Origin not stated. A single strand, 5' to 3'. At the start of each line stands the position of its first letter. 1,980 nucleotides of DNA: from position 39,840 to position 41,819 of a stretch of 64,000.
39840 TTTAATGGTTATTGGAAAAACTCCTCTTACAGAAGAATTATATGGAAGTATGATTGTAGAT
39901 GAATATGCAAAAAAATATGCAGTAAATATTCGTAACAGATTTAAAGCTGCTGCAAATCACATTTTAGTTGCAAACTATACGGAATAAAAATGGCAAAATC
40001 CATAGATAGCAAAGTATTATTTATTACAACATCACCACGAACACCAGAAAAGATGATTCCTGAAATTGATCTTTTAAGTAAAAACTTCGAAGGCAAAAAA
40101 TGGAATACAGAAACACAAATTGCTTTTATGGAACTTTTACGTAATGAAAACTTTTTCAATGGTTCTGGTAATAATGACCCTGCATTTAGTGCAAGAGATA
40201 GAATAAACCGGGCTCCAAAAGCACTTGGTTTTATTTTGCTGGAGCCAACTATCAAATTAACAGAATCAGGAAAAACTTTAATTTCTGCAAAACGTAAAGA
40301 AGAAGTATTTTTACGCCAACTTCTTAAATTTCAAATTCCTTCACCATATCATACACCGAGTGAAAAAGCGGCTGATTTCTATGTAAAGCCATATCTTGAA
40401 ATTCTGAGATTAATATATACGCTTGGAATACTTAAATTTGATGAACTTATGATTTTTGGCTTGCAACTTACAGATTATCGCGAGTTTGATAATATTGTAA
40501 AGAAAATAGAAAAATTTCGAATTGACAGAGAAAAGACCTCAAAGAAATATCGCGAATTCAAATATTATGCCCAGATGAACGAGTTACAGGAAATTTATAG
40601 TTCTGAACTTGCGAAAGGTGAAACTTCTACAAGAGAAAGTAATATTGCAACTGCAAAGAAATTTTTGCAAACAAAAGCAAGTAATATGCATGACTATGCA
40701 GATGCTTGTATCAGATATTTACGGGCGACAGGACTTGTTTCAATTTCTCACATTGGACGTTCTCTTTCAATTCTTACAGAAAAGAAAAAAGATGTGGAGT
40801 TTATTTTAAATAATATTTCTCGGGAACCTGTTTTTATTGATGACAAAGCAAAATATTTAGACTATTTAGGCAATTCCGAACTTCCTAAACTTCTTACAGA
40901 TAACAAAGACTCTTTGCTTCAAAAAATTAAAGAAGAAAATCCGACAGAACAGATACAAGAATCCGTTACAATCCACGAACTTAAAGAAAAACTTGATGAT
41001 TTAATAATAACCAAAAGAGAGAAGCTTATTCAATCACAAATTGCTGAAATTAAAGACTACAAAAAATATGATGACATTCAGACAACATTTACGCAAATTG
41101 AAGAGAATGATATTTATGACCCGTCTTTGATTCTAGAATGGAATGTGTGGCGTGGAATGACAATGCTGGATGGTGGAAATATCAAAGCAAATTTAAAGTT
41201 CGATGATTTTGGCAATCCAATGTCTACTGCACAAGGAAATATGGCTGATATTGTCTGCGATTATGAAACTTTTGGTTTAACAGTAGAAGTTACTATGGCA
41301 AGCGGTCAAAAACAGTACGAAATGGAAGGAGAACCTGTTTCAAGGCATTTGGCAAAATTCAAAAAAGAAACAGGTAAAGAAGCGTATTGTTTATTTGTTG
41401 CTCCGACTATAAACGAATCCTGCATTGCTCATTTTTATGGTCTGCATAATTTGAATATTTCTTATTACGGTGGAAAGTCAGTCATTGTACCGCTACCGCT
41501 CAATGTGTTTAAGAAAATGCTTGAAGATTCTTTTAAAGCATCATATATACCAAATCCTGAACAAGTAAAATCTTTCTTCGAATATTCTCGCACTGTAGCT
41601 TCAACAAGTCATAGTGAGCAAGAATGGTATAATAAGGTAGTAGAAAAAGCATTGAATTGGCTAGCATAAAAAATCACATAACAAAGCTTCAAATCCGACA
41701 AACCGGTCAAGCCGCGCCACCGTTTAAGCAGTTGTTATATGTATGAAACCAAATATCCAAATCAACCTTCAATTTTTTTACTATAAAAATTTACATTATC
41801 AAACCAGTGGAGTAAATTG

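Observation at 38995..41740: Complete Type IIS restriction-modification system packaged as one integron cassette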

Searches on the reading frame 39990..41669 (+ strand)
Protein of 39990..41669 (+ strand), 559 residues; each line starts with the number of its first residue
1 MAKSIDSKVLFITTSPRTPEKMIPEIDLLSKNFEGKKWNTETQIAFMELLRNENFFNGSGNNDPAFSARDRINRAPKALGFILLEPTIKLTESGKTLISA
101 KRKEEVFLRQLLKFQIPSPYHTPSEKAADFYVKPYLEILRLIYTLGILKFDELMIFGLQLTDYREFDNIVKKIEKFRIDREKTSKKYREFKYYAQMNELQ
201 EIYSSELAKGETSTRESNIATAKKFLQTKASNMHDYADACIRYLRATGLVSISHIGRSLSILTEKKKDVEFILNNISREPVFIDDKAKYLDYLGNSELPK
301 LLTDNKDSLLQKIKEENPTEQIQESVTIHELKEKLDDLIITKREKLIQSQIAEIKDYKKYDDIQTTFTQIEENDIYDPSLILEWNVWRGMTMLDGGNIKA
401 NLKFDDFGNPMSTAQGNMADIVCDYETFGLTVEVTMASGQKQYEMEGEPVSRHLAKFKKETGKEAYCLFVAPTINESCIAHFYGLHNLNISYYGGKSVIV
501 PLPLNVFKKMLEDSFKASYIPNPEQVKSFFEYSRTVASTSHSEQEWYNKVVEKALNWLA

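Call 10: search_protein_families(library=pfam, proteins=[window:39990-41669:+], max_evalue=0.01)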
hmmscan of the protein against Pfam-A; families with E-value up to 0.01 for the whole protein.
window:39990-41669:+ (559 aa): 1 family
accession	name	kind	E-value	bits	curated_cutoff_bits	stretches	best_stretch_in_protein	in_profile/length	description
PF09491.16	RE_AlwI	-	7.9e-58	196.9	23.1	1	79-509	3-440/441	AlwI restriction endonuclease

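Call 11: search_protein_families(library=ncbifam, proteins=[window:39990-41669:+], max_evalue=0.01)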
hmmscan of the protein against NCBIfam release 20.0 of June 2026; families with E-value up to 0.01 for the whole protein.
window:39990-41669:+ (559 aa): 0 families

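Call 14: find_encoding_contigs(protein=window:39990-41669:+, flank=10000, max_places=10)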
Protein window:39990-41669:+ (559 aa): 5 contigs read that carry it; 5 places shown.
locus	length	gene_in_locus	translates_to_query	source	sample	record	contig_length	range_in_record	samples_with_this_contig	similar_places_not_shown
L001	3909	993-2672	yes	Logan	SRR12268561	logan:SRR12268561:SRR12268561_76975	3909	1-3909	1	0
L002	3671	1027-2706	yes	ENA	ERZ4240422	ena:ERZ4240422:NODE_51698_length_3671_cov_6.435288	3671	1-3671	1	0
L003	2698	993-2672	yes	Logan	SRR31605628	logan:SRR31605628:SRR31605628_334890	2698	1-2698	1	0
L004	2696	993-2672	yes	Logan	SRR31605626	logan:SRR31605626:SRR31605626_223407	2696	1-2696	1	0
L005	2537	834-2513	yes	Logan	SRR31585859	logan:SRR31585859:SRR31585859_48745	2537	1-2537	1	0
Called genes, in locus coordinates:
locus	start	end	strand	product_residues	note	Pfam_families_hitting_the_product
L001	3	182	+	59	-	?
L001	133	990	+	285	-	PF02086:MethyltransfD12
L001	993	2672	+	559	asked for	PF09491:RE_AlwI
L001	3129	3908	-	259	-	?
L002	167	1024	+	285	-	PF02086:MethyltransfD12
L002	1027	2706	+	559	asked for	PF09491:RE_AlwI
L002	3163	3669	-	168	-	?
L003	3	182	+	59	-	?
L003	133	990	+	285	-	PF02086:MethyltransfD12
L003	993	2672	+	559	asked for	PF09491:RE_AlwI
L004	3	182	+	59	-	?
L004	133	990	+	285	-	PF02086:MethyltransfD12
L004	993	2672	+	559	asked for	PF09491:RE_AlwI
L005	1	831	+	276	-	?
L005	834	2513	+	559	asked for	PF09491:RE_AlwI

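Call 27: search_solved_structures(query=window:39990-41669:+, max_evalue=1, show_alignments=1)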
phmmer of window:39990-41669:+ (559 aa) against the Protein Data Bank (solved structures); distinct sequences matched with E-value up to 1: 8.
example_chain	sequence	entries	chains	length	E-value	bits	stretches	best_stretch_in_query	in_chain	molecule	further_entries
2ewf_A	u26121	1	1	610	1e-50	176.3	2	10-323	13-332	Nicking endonuclease N.BspD6I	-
6qnz_A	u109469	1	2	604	5.2e-50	173.9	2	10-325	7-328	Heterodimeric restriction endonuclease R.BspD6I large subunit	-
5lhc_A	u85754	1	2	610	1.1e-49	172.9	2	10-325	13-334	Nicking endonuclease N.BspD6I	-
5liz_A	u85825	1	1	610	1.5e-49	172.4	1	10-510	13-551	Nicking endonuclease N.BspD6I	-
5liq_A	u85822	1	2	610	1.8e-49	172.2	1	10-510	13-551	Nicking endonuclease N.BspD6I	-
2p14_A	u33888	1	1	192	2.4e-18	69.5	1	366-528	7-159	Heterodimeric restriction endonuclease R.BspD6I small subunit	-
6ojj_A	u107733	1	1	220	0.34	12.8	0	7-55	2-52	Autophagy-related protein 3,Autophagy-related protein 3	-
1juv_A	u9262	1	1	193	0.4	12.6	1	472-539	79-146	DIHYDROFOLATE REDUCTASE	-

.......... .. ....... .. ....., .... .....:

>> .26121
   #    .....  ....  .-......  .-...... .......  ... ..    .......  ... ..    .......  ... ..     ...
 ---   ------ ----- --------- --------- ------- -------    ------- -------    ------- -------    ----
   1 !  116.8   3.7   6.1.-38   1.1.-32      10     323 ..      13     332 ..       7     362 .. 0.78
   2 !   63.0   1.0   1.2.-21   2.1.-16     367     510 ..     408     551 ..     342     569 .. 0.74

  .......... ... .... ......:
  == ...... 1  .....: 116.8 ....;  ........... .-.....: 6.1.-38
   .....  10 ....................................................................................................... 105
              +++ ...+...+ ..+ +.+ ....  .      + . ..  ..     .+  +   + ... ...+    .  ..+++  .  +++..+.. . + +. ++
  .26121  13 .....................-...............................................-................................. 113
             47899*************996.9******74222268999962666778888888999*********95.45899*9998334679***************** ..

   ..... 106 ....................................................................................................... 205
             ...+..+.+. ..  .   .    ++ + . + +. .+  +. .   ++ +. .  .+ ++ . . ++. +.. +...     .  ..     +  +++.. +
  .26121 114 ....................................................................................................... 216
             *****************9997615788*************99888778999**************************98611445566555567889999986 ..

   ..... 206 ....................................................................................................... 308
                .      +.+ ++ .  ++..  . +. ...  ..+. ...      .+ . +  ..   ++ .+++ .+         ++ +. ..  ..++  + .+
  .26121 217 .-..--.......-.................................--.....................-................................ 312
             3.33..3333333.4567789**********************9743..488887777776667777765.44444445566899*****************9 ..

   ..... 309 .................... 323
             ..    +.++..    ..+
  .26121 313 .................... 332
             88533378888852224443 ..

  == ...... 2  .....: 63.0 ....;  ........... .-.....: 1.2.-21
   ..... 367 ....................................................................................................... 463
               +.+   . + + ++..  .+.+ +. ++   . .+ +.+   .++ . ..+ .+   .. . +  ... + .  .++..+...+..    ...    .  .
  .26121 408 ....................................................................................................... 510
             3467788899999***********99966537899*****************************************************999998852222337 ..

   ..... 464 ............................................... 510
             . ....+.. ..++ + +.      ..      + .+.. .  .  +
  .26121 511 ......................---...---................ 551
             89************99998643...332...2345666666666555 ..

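Call 29: find_homologous_proteins(query=window:39990-41669:+, max_evalue=1e-10)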
Query window:39990-41669:+ (559 aa): 4444 proteins with E <= 1e-10 among 8000 candidates; the best 120 are listed.
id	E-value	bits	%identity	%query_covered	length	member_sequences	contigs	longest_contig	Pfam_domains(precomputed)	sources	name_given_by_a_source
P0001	0.0e+0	1252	100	100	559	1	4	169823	PF09491.17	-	-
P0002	0.0e+0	1250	100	100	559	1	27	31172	PF09491.17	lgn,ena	-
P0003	0.0e+0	1249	100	100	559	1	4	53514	PF09491.17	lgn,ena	-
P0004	0.0e+0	1248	100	100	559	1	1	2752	PF09491.17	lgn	-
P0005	0.0e+0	1248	100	100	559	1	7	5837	PF09491.17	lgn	-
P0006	0.0e+0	1248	100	100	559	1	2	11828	PF09491.17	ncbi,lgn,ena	-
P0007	0.0e+0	1248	100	100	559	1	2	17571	PF09491.17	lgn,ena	-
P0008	0.0e+0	1247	100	100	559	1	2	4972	PF09491.17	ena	-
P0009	0.0e+0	1246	100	100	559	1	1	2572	PF09491.17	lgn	-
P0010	0.0e+0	1246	99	100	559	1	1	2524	PF09491.17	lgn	-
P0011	0.0e+0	1246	100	100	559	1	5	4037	PF09491.17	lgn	-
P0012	0.0e+0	1246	99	100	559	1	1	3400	PF09491.17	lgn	-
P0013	0.0e+0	1245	99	100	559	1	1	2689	PF09491.17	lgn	-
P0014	0.0e+0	1245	99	100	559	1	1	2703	PF09491.17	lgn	-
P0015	0.0e+0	1245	99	100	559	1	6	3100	PF09491.17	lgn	-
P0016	0.0e+0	1244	99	100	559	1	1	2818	PF09491.17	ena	-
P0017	0.0e+0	1244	99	100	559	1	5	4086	PF09491.17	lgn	-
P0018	0.0e+0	1244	99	100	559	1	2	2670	PF09491.17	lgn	-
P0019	0.0e+0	1243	99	100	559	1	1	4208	PF09491.17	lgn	-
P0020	0.0e+0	1242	99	100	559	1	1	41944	PF09491.17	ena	-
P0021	0.0e+0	1242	99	100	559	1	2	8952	PF09491.17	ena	-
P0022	0.0e+0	1242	99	100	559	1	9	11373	PF09491.17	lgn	-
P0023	0.0e+0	1242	99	100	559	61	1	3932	PF09491.17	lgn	-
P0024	0.0e+0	1241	99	100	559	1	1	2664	PF09491.17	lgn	-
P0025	0.0e+0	1241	99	100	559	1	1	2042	PF09491.17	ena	-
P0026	0.0e+0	1241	99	100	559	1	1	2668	PF09491.17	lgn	-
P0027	0.0e+0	1241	99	100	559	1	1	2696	PF09491.17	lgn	-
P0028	0.0e+0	1240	99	100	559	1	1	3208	PF09491.17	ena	-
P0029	0.0e+0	1240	99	100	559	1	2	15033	PF09491.17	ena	-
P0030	0.0e+0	1240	99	100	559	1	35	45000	PF09491.17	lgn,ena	-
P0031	0.0e+0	1238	99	100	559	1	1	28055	PF09491.17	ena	-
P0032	0.0e+0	1235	98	100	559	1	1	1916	PF09491.17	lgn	-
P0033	0.0e+0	1234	98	100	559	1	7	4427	PF09491.17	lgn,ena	-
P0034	0.0e+0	1234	98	100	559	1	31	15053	PF09491.17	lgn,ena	-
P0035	0.0e+0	1234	98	100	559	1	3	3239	PF09491.17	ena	-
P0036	0.0e+0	1233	98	100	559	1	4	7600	PF09491.17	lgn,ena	-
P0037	0.0e+0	1233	98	100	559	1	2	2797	PF09491.17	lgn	-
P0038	0.0e+0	1232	98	100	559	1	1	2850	PF09491.17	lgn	-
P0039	0.0e+0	1232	98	100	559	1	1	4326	PF09491.17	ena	-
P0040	0.0e+0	1232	98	100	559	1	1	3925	PF09491.17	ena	-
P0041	0.0e+0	1232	98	100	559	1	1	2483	PF09491.17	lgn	-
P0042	0.0e+0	1232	98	100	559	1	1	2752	PF09491.17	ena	-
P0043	0.0e+0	1232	98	100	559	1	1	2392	PF09491.17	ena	-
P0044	0.0e+0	1232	98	100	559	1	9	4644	PF09491.17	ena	-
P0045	0.0e+0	1231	98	100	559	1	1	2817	PF09491.17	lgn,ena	-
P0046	0.0e+0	1231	98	100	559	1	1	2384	PF09491.17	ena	-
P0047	0.0e+0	1231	98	100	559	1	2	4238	PF09491.17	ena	-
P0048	0.0e+0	1230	98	100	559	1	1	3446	PF09491.17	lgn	-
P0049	0.0e+0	1230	98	100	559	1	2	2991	PF09491.17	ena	-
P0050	0.0e+0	1230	98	100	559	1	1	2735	PF09491.17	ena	-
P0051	0.0e+0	1230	98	100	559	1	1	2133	PF09491.17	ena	-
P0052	0.0e+0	1230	99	100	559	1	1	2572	PF09491.17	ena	-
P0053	0.0e+0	1230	98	100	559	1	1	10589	PF09491.17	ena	-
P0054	0.0e+0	1229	98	100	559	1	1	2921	PF09491.17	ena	-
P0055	0.0e+0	1229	98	100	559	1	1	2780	PF09491.17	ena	-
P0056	0.0e+0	1229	98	100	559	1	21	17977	PF09491.17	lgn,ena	-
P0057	0.0e+0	1228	98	100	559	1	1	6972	PF09491.17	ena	-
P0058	0.0e+0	1228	98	100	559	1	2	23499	PF09491.17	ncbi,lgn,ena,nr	nr:AlwI family type II restriction endonuclease [uncultured Treponema sp.]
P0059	0.0e+0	1228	98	100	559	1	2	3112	PF09491.17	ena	-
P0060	0.0e+0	1227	98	100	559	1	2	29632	PF09491.17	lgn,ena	-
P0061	0.0e+0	1227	98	100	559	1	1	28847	PF09491.17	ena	-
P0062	0.0e+0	1227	98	100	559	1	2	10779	PF09491.17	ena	-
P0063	0.0e+0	1227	98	100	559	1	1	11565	PF09491.17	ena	-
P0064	0.0e+0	1227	98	100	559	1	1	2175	PF09491.17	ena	-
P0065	0.0e+0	1227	98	100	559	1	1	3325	PF09491.17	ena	-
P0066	0.0e+0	1227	98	100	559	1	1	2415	PF09491.17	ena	-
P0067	0.0e+0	1227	98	100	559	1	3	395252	PF09491.17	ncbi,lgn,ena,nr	ncbi:MAG: AlwI family type II restriction endonuclease [Treponema sp.]|nr:AlwI family type II restri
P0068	0.0e+0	1227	98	100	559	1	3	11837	PF09491.17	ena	-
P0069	0.0e+0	1227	98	100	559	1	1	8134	PF09491.17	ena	-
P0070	0.0e+0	1227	98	100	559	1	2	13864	PF09491.17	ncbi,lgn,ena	-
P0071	0.0e+0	1226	98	100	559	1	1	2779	PF09491.17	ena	-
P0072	0.0e+0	1226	98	100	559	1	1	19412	PF09491.17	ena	-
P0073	0.0e+0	1226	98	100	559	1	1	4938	PF09491.17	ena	-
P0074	0.0e+0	1226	98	100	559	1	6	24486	PF09491.17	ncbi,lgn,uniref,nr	ncbi:AlwI family type II restriction endonuclease [Treponema sp.]|uniref:AlwI family type II restric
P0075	0.0e+0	1226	97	100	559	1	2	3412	PF09491.17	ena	-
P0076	0.0e+0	1226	97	100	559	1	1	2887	PF09491.17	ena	-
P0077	0.0e+0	1226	97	100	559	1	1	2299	PF09491.17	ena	-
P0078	0.0e+0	1226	98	100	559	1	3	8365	PF09491.17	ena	-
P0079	0.0e+0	1226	98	100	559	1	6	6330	PF09491.17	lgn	-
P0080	0.0e+0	1226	98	100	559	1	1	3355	PF09491.17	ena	-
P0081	0.0e+0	1225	98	100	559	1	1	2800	PF09491.17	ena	-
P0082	0.0e+0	1225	97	100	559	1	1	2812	PF09491.17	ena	-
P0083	0.0e+0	1225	97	100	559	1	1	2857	PF09491.17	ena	-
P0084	0.0e+0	1225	98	100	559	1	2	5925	PF09491.17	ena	-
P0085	0.0e+0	1225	97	100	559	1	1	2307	PF09491.17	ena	-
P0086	0.0e+0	1225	98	100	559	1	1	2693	PF09491.17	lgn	-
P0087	0.0e+0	1225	97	100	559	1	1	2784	PF09491.17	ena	-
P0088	0.0e+0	1225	97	100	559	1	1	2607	PF09491.17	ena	-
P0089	0.0e+0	1225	98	100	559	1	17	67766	PF09491.17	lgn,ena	-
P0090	0.0e+0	1225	98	100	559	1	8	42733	PF09491.17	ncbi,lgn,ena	-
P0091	0.0e+0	1225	98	100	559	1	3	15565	PF09491.17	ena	-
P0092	0.0e+0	1225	97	100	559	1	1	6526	PF09491.17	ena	-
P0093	0.0e+0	1225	98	100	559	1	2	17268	PF09491.17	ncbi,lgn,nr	ncbi:MAG: AlwI family type II restriction endonuclease [Treponema sp.]|nr:AlwI family type II restri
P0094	0.0e+0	1225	97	100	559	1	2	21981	PF09491.17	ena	-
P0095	0.0e+0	1225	97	100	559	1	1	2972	PF09491.17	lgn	-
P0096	0.0e+0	1224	98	100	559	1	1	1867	PF09491.17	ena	-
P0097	0.0e+0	1224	98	100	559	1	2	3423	PF09491.17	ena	-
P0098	0.0e+0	1224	97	100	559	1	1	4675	PF09491.17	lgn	-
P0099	0.0e+0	1224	97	100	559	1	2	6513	PF09491.17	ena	-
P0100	0.0e+0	1223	97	100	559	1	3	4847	PF09491.17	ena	-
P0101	0.0e+0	1223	97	100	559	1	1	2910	PF09491.17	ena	-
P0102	0.0e+0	1223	97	100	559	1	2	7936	PF09491.17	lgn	-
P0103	0.0e+0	1223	97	100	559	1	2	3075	PF09491.17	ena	-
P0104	0.0e+0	1223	97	100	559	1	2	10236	PF09491.17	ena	-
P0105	0.0e+0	1223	98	100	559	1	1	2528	PF09491.17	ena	-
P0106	0.0e+0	1223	97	100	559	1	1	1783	PF09491.17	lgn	-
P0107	0.0e+0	1223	97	100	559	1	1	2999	PF09491.17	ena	-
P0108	0.0e+0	1223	97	100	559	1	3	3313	PF09491.17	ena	-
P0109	0.0e+0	1222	97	100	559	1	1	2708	PF09491.17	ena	-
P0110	0.0e+0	1222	97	100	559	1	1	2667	PF09491.17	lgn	-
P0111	0.0e+0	1222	97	100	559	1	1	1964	PF09491.17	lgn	-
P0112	0.0e+0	1222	97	100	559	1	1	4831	PF09491.17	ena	-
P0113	0.0e+0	1222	97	100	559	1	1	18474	PF09491.17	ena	-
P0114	0.0e+0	1222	97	100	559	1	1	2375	PF09491.17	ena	-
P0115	0.0e+0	1222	97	100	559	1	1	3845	PF09491.17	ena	-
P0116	0.0e+0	1222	97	100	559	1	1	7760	PF09491.17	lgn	-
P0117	0.0e+0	1222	97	100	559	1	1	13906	PF09491.17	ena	-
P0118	0.0e+0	1221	97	100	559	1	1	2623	PF09491.17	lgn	-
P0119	0.0e+0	1221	97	100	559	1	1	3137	PF09491.17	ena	-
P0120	0.0e+0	1221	97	100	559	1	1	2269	PF09491.17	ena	-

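Call 32: find_encoding_contigs(protein=P0067, flank=10000, max_places=4)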
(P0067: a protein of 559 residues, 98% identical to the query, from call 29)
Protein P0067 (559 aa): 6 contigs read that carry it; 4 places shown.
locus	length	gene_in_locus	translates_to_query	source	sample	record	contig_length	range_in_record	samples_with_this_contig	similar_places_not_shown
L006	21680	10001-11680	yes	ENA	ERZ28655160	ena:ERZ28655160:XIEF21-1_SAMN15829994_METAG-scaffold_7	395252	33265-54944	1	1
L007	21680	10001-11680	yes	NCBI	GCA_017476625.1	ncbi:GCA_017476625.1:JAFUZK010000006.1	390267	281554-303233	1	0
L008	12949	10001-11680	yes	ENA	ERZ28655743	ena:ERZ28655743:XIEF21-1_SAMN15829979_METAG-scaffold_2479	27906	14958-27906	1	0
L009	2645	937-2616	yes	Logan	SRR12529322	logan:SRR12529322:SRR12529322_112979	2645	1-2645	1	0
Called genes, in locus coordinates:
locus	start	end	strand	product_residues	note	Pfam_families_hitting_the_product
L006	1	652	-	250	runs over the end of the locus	PF02525:Flavodoxin_2, PF03358:FMN_red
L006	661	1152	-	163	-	PF07977:FabA, PF22818:ApeI-like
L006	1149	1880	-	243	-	PF00106:adh_short, PF08659:KR, PF13561:adh_short_C2, PF23441:SDR (weak)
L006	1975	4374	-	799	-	PF00109:ketoacyl-synt, PF02801:Ketoacyl-synt_C, PF00109:ketoacyl-synt, PF02801:Ketoacyl-synt_C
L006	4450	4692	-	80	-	PF00550:PP-binding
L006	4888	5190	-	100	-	PF19991:HMA_2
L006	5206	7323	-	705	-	PF19991:HMA_2, PF00122:E1-E2_ATPase, PF00702:Hydrolase, PF08282:Hydrolase_3 (weak)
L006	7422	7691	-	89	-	PF19605:DUF6110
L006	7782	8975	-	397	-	PF00817:IMS, PF21999:IMS_HHH_1, PF11799:IMS_C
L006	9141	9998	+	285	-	PF02086:MethyltransfD12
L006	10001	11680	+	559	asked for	PF09491:RE_AlwI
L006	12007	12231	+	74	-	PF12668:DUF3791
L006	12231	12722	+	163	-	PF13151:DUF3990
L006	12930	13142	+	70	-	PF13443:HTH_26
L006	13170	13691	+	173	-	-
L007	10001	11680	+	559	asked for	PF09491:RE_AlwI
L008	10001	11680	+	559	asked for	PF09491:RE_AlwI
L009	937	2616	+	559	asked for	PF09491:RE_AlwI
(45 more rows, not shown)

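Call 38: find_encoding_contigs(protein=P0030, flank=10000, max_places=6)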
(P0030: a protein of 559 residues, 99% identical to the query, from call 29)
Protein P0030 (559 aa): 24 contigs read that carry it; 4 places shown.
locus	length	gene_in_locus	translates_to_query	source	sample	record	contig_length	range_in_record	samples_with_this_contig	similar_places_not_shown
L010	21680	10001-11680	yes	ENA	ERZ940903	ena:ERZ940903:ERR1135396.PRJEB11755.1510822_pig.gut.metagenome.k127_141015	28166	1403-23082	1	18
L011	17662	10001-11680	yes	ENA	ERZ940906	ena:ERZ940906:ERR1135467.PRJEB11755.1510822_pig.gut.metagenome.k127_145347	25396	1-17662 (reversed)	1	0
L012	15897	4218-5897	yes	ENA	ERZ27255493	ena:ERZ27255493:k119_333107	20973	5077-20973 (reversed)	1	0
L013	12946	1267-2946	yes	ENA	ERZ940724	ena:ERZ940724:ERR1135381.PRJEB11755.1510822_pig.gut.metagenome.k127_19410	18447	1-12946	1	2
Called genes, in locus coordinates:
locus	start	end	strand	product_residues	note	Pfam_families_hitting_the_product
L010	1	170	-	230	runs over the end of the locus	-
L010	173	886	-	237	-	PF00005:ABC_tran, PF13304:AAA_21 (faint), PF02463:SMC_N (weak)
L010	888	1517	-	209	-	PF02632:BioY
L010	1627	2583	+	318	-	PF04055:Radical_SAM, PF06968:BATS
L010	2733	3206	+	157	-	PF02664:LuxS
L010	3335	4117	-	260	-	PF02463:SMC_N (weak), PF00005:ABC_tran, PF13304:AAA_21 (faint)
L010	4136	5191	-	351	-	PF02653:BPD_transp_2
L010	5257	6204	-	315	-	PF04392:ABC_sub_bind, PF13458:Peripla_BP_6 (weak), PF13407:Peripla_BP_4 (weak)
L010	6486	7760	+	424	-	PF00291:PALP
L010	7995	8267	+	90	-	PF02604:PhdYeFM_antitox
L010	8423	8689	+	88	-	PF22296:bAvd (weak)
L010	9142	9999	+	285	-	PF02086:MethyltransfD12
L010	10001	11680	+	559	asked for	PF09491:RE_AlwI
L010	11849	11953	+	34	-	-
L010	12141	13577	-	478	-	PF00206:Lyase_1, PF08328:ASL_C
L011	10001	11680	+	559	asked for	PF09491:RE_AlwI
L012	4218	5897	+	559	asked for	PF09491:RE_AlwI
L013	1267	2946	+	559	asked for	PF09491:RE_AlwI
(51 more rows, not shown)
